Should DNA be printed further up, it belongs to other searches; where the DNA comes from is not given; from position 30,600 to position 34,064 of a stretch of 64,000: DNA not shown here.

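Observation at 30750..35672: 1640-aa single-chain biotin carboxylase with a non-canonical domain order (CT-alpha, linker, CT-beta, BC, BCCP)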

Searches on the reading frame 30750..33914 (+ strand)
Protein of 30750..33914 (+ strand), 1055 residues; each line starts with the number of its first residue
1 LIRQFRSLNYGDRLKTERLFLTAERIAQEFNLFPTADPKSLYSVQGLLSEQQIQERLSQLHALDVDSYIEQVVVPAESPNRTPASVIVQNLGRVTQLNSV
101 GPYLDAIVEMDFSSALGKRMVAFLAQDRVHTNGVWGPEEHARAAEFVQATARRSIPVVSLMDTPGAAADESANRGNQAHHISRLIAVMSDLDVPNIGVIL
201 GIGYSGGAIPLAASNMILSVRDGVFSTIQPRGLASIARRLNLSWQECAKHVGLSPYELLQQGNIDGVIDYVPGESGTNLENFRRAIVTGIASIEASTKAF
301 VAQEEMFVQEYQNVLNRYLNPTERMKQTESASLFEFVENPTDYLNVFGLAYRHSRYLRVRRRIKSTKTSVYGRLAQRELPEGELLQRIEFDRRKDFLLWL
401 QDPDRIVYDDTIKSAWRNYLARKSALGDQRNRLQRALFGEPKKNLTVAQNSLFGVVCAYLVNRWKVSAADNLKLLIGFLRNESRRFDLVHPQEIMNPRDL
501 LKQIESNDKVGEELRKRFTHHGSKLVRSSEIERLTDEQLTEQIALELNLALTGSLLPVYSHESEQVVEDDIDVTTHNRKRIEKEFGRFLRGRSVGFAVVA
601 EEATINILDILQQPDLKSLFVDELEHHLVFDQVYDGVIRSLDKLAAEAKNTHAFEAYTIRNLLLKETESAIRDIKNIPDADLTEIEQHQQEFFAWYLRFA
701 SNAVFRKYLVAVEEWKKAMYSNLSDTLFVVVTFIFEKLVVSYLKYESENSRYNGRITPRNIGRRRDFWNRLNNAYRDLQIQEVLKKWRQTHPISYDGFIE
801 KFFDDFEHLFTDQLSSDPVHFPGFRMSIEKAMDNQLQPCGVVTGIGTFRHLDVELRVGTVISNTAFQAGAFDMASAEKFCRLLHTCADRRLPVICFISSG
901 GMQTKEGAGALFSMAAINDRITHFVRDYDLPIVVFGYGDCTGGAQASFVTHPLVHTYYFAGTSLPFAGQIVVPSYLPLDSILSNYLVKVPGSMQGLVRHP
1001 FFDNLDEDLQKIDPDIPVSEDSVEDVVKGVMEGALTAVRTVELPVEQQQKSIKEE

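Call 52: search_protein_representatives(protein=window:30750-33914:+)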
Query: 1055 residues. Proteins with E-value up to 0.001 (for the whole library): 1838; up to 1e-10: 538; up to 1e-30: 87. The best 150 are listed.
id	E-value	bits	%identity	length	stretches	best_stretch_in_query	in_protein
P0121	0.0e+00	1125.8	52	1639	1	16-1039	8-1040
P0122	1.9e-293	992.7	46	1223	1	16-1041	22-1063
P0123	2.1e-283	959.5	46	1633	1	17-1046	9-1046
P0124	6.0e-252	855.3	46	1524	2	601-1034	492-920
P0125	7.6e-250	848.4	45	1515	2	602-1036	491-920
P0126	8.8e-250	848.2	42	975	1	15-962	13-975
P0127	4.5e-210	716.7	38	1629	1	36-1039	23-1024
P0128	2.9e-208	710.8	37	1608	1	18-1041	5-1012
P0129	2.4e-183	628.2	39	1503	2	585-1027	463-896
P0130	3.3e-183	627.8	42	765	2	9-483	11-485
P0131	5.7e-176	603.9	51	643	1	73-662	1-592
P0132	7.3e-173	593.6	40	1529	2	596-1030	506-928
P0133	9.5e-172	589.9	40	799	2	15-483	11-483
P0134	2.2e-169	582.0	36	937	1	16-952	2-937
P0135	2.9e-159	548.5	38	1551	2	600-1034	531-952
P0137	6.7e-140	484.4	40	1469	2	607-1039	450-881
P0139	1.4e-139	483.4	40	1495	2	604-1035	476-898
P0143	1.2e-100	354.5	40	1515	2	690-1033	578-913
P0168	4.3e-56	207.0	34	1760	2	778-1011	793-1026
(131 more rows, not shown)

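Call 53: list_cluster_members(proteins=[P0124, P0125, P0129, P0132, P0135, P0137, P0139, P0143, P0127, P0168])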
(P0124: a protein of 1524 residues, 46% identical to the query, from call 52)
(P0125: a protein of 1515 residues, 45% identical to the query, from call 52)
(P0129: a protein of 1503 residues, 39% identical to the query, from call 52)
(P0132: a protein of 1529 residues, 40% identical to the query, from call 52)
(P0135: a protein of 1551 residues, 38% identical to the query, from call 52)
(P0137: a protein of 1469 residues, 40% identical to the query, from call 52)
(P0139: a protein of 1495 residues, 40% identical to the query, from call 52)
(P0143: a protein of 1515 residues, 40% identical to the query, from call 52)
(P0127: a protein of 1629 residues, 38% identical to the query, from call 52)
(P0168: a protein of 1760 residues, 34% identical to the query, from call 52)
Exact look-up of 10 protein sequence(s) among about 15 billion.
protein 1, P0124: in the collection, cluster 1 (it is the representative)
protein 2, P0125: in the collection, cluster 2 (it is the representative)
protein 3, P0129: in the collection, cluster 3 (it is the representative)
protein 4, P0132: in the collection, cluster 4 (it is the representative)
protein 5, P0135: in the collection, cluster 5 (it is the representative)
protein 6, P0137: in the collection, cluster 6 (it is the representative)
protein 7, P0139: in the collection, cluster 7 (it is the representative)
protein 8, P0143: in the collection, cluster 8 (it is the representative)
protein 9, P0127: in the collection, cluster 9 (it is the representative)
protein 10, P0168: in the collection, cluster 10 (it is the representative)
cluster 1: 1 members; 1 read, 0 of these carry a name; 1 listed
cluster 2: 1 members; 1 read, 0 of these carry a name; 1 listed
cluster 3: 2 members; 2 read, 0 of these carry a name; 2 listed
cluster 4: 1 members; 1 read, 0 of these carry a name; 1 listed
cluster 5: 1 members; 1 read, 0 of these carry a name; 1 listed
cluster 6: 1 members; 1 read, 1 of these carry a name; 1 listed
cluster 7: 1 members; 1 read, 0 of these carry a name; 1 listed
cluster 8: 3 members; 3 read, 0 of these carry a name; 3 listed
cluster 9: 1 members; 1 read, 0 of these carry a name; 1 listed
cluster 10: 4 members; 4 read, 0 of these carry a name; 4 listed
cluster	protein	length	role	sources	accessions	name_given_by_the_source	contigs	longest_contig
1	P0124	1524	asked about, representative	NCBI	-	-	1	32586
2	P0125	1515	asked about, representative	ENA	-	-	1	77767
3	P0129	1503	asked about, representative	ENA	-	-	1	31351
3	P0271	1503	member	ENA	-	-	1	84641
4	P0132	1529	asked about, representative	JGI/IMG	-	-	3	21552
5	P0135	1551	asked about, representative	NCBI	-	-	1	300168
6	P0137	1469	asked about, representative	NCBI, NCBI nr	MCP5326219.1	MAG: ATP-grasp domain-containing protein [Oceanospirillaceae bacterium] | ATP-grasp domain-containing protein [Oceanospirillaceae bacterium]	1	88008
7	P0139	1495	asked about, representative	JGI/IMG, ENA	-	-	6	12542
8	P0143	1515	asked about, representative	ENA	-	-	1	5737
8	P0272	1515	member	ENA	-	-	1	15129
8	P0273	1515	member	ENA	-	-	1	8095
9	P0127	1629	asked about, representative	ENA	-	-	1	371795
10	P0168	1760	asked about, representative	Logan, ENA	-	-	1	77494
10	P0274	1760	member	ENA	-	-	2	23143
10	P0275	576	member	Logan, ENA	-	-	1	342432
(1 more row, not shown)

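Call 64: predict_structure(alignment_id=A1)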
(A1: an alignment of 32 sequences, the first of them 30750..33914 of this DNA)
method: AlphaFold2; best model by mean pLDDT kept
length: 1055 residues; sequences in the alignment: 32
mean_pLDDT: 74.9   pTM: 0.63
mean pLDDT of the five models: 74.9, 72.1, 69.1, 67.7, 66.6
residues with pLDDT >= 90: 163; 70-90: 579; 50-70: 180; < 50: 133
segments of 3 or more residues with pLDDT < 50: 1-15, 230-248, 333-337, 373-382, 561-568, 597-600, 901-906, 940-946, 963-993, 1035-1055
pLDDT, mean of each block of 10 residues (from residue 1): 31 52 65 70 88 87 69 74 86 91 92 87 86 79 86 88 64 64 76 87 62 85 66 46 46 76 86 91 94 88 81 74 61 46 70 79 69 45 58 83 81 89 76 65 86 91 83 87 78 88 85 79 70 80 88 73 48 82 86 58 75 89 93 90 84 89 91 85 88 93 88 78 77 91 90 80 71 78 79 84 90 63 57 76 88 81 71 78 86 80 50 74 76 74 49 72 43 38 48 65 82 72 83 51 38 40
secondary structure, 60 per line:
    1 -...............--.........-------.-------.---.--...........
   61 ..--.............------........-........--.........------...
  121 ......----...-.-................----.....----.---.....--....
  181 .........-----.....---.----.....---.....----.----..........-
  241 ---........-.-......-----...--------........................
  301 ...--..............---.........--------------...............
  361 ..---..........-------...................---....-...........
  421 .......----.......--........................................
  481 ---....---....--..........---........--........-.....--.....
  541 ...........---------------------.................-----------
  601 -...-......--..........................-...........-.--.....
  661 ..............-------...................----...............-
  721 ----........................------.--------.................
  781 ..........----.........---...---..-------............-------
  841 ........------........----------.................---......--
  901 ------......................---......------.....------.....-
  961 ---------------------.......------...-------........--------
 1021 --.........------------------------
elements in order (helices of 4 or more, strands of 3 or more residues): H2-16 H19-27 H50-62 H65-77 H84-91 E93-100 E103-111 E118-126 H137-152 E157-161 H170-174 H177-189 E195-199 H208-212 E216-220 H230-239 H244-251 H255-260 E266-268 H277-303 H306-319 H323-331 H346-362 H368-375 H383-401 H410-427 H432-438 H441-480 H484-487 H497-506 H510-517 H520-527 H529-533 H536-551 H573-588 H607-611 H614-639 H641-651 H656-674 H682-700 H705-719 H725-748 H764-790 H795-802 E807-809 H822-833 E841-848 E855-862 H873-889 E893-898 H907-928 E932-937 H944-948 E955-959 H982-988 E995-997 H1005-1012 H1023-1031

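Call 66: fold_search(model_id=the predicted structure, library=pdb)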
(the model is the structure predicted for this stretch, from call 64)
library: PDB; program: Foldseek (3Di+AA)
matches with E <= 10: 1105; with E <= 0.001: 288
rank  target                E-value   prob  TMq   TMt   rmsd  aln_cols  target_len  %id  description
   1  9kkm_A                1.5e-66  1.00  0.77  0.60   4.2      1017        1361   40  cryo-EM structure of acetyl-CoA carboxyltransferase holoenzyme dimer from Shewanella oneidensis, mutant E1238A, comple (released 2025-11-19)
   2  9a4k_B                7.5e-09  1.00  0.19  0.57  11.1       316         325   20  Integrative model of ACCD-ACCA by crosslinking MS and deep learning (released 2024-09-18)
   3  8uz2_A                1.6e-08  1.00  0.19  0.57   8.2       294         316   21  E. coli acetyl-CoA carboxylase, narrow helical local reconstruction, 3.18 Angstrom (released 2024-11-20)
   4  9m70_B                2.4e-08  1.00  0.19  0.66   6.2       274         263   21  Crystal Structure of the Carboxyltransferase Subunit of Acetyl-CoA carboxylase from Chloroflexus aurantiacus (released 2026-03-11)
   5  9m70_D                2.7e-08  1.00  0.20  0.72   6.9       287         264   20  Crystal Structure of the Carboxyltransferase Subunit of Acetyl-CoA carboxylase from Chloroflexus aurantiacus (released 2026-03-11)
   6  2f9y_A                2.9e-08  1.00  0.19  0.60   9.8       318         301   21  The Crystal Structure of The Carboxyltransferase Subunit of ACC from Escherichia coli (released 2006-12-12)
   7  5kdr_A                4.3e-08  1.00  0.19  0.61   7.9       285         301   20  The crystal structure of carboxyltransferase from Staphylococcus Aureus bound to the antimicrobial agent moiramide B. (released 2016-08-10)
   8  2f9i_C                7.9e-08  1.00  0.20  0.66   8.2       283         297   19  Crystal Structure of the carboxyltransferase subunit of ACC from Staphylococcus aureus (released 2006-12-05)
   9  2f9i_A                1.2e-07  1.00  0.19  0.63   8.0       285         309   19  Crystal Structure of the carboxyltransferase subunit of ACC from Staphylococcus aureus (released 2006-12-05)
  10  9a4k_A                2.2e-07  1.00  0.17  0.58   8.2       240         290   22  Integrative model of ACCD-ACCA by crosslinking MS and deep learning (released 2024-09-18)
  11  5kdr_B                1.1e-06  1.00  0.17  0.63   6.6       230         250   23  The crystal structure of carboxyltransferase from Staphylococcus Aureus bound to the antimicrobial agent moiramide B. (released 2016-08-10)
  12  1on9_E                1.6e-06  1.00  0.18  0.36   3.4       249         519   18  Transcarboxylase 12S crystal structure: hexamer assembly and substrate binding to a multienzyme core (with hydrolyzed  (released 2003-05-20)
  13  2f9i_D                1.7e-06  1.00  0.17  0.63   6.0       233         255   23  Crystal Structure of the carboxyltransferase subunit of ACC from Staphylococcus aureus (released 2006-12-05)
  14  1on3_A                1.8e-06  1.00  0.18  0.35   3.9       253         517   17  Transcarboxylase 12S crystal structure: hexamer assembly and substrate binding to a multienzyme core (with methylmalon (released 2003-05-20)
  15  1on3_E                2.1e-06  1.00  0.17  0.34   3.8       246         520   17  Transcarboxylase 12S crystal structure: hexamer assembly and substrate binding to a multienzyme core (with methylmalon (released 2003-05-20)
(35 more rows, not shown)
